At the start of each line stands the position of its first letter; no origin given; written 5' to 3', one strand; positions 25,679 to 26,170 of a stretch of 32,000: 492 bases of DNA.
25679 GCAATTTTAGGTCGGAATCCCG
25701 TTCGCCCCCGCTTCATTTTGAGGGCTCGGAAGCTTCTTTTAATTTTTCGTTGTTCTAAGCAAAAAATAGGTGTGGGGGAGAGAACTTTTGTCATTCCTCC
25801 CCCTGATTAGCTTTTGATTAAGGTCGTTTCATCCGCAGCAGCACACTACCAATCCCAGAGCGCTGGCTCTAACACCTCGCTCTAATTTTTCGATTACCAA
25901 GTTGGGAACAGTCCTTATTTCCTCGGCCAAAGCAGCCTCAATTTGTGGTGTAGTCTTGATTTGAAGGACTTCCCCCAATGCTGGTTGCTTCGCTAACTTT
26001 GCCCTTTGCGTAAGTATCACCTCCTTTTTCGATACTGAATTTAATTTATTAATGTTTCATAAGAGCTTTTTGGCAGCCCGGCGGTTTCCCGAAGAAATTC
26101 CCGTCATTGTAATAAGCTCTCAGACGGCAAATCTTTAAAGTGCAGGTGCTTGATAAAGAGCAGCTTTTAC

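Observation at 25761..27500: Archaeal radical SAM/SPASM-RRE enzyme with an adjacent 63-codon ORF ending in CCCG: candidate undescribed RiPP cassette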

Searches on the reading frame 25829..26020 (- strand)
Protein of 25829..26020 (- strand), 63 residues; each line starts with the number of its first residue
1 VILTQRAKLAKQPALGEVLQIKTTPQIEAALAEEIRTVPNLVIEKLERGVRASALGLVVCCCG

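Call 4: search_protein_families(library=pfam, proteins=[window:25829-26020:-], max_evalue=1)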
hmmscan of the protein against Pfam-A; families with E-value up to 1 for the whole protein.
window:25829-26020:- (63 aa): 0 families
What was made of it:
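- Pfam PqqD does not hit the N-domain (call 4).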

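Call 5: search_protein_families(library=ncbifam, proteins=[window:25829-26020:-], max_evalue=1)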
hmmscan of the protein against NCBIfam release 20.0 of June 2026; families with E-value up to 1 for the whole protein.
window:25829-26020:- (63 aa): 0 families
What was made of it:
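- The small ORF has no Pfam or NCBIfam hit (calls 4, 5).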

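Call 10: find_homologous_proteins(query=window:25829-26020:-, max_evalue=10)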
Query window:25829-26020:- (63 aa): 2 proteins with E <= 10 among 3 candidates.
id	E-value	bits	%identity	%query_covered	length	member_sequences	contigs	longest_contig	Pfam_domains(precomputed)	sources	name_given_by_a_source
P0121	7.3e-27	109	92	94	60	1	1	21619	-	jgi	-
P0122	7.0e-25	103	79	100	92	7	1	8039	-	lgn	-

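Call 52: find_homologous_proteins(query=A4, max_evalue=1)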
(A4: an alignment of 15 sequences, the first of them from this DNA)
Query A4 (15 sequences) (63 aa, profile of the alignment): 15 proteins with E <= 1 among 333 candidates.
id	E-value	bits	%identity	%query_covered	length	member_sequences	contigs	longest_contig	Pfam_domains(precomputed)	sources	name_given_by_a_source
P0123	4.9e-20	89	60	87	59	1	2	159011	-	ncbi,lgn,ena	-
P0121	1.1e-18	85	92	94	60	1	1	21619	-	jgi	-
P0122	1.0e-17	82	79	100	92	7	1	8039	-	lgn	-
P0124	2.7e-17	80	32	97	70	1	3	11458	-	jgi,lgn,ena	-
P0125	4.5e-12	64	30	97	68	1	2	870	-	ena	-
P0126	1.1e-11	62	33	73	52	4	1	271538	-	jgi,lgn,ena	-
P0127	2.1e-11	62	-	-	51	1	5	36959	-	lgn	-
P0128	3.4e-11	61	34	65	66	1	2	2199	-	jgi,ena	-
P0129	4.2e-11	61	32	75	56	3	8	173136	-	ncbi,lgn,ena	-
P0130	5.7e-11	60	33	76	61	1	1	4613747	-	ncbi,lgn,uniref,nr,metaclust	ncbi:hypothetical protein [Clostridium sp. BNL1100]|uniref:hypothetical protein n=1 Tax=Clostridium 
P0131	8.5e-11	60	37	73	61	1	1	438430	-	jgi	jgi:hypothetical protein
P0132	5.3e-6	44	34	70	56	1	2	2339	-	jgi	jgi:hypothetical protein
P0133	1.3e-4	40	-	-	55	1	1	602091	-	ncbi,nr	ncbi:hypothetical protein L3073_00395 [Ancylomarina sp. DW003]|nr:hypothetical protein [Ancylomarina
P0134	6.9e-4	38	39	29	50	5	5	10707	-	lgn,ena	-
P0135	2.6e-3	36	-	-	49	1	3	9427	-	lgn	-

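Call 59: find_encoding_contigs(protein=P0130, flank=8000, max_places=1)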
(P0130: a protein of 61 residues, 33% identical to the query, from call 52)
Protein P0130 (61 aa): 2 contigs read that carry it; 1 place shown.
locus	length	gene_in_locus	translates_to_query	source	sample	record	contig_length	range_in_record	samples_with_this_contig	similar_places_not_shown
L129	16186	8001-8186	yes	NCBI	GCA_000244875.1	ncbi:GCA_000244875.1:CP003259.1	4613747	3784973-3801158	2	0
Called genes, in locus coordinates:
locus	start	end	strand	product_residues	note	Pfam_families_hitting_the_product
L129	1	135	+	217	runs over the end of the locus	PF05719:GPP34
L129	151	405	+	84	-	PF13411:MerR_1, PF00376:MerR (weak)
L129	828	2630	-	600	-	-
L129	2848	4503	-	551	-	PF00457:Glyco_hydro_11, PF03422:CBM_6, PF01522:Polysacc_deac_1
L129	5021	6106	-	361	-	PF00457:Glyco_hydro_11, PF03422:CBM_6, PF18099:CBM_35_2 (weak)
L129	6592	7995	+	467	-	PF04055:Radical_SAM, PF13186:SPASM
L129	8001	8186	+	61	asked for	-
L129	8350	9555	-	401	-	-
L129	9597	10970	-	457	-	PF13353:Fer4_12, PF04055:Radical_SAM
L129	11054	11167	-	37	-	-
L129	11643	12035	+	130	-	-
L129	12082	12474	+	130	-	-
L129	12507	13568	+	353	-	-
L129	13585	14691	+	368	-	PF05791:Bacillus_HBL (weak)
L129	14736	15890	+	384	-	-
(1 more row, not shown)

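Call 65: search_protein_representatives(alignment_id=A6)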
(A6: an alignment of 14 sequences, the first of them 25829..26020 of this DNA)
Query: 14 sequences, 53 profile positions. Proteins with E-value up to 0.001 (for the whole library): 27; up to 1e-10: 9; up to 1e-30: 0. The best 27 are listed.
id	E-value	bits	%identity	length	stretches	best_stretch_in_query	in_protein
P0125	1.2e-18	83.2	-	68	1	3-52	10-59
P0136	5.3e-16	74.6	-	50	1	1-50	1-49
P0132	4.0e-14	68.6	-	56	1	3-52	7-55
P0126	9.0e-14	67.5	-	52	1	1-52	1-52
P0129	1.1e-13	67.3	-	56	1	5-52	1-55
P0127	4.9e-12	61.9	-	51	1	1-50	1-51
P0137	5.6e-12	61.8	-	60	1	4-51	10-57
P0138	2.0e-11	60.0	-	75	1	3-52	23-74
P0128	6.2e-11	58.4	-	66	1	1-52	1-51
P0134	2.8e-10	56.3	-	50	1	1-52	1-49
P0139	3.1e-10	56.2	-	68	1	3-52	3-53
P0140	5.5e-10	55.4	-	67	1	1-52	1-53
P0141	4.6e-09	52.4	-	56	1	9-52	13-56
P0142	5.9e-09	52.1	-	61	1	1-52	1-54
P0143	1.7e-08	50.6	-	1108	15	11-39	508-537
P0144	9.6e-08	48.2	-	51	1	1-51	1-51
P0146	1.0e-06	44.9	-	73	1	4-52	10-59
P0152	4.2e-05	39.7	-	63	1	3-50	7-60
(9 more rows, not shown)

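Call 81: predict_structure(alignment_id=A6)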
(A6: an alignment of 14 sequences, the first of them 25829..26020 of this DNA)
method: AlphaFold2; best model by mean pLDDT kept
length: 63 residues; sequences in the alignment: 14
mean_pLDDT: 63.5   pTM: 0.32
mean pLDDT of the five models: 63.5, 60.3, 57.2, 56.8, 55.4
residues with pLDDT >= 90: 0; 70-90: 19; 50-70: 42; < 50: 2
segments of 3 or more residues with pLDDT < 50: none
pLDDT, mean of each block of 10 residues (from residue 1): 52 55 73 77 67 61 54
secondary structure, 60 per line:
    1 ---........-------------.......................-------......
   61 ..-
elements in order: H4-11 H25-47 H55-62
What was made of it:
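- Checked: AlphaFold2 on the peptide alone gives only weak support for a helical leader (pLDDT 63, helix at residues 25-47) (call 81).
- Tried and rejected: AlphaFold2 on the peptide alone gave low confidence (pLDDT 63, call 81).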

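Call 83: find_encoding_contigs(protein=P0152, flank=4000, max_places=1)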
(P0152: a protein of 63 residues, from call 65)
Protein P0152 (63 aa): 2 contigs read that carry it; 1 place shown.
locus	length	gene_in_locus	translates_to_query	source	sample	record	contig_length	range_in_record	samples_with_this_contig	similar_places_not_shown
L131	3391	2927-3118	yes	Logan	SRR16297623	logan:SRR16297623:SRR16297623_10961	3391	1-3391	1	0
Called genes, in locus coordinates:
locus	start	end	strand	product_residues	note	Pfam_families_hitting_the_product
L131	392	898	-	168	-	-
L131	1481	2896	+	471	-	PF04055:Radical_SAM, PF13353:Fer4_12 (weak), PF13186:SPASM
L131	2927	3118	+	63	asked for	-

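Call 84: find_encoding_contigs(protein=P0144, flank=4000, max_places=1)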
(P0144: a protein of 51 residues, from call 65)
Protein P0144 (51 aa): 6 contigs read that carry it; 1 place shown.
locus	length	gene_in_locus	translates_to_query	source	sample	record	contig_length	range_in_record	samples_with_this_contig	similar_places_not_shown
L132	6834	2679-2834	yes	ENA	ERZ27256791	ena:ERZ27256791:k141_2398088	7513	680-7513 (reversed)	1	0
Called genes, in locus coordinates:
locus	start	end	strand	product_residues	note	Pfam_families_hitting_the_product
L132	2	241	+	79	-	?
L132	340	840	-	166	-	PF07883:Cupin_2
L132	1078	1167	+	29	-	-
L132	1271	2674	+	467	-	PF04055:Radical_SAM, PF13353:Fer4_12 (weak), PF13186:SPASM (weak)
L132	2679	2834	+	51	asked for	-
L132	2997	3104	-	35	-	-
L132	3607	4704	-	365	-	-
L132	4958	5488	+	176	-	PF02544:Steroid_dh (weak), PF04140:ICMT (weak), PF04191:PEMT, PF06966:DUF1295 (weak)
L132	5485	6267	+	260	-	PF12746:GNAT_acetyltran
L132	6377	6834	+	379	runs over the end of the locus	?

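Call 85: find_encoding_contigs(protein=P0146, flank=4000, max_places=1)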
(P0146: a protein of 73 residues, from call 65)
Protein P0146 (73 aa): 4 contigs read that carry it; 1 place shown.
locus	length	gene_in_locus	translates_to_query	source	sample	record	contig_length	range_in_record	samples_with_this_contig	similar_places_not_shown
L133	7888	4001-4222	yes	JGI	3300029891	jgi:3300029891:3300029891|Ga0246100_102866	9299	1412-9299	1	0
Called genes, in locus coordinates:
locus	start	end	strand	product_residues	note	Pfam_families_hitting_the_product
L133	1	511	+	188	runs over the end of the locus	-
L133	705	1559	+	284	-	-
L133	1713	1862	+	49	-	-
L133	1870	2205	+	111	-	-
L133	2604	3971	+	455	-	PF04055:Radical_SAM, PF13186:SPASM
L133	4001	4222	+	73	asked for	-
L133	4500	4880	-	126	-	PF02452:PemK_toxin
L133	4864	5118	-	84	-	-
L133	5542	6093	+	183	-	PF13505:OMP_b-brl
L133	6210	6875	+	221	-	-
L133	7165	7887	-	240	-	?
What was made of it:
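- In the reciprocal test, 3 of 3 peptides drawn from the peptide-profile search sit 5-30 nt after a 455-471-aa rSAM/SPASM gene (calls 83-85).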
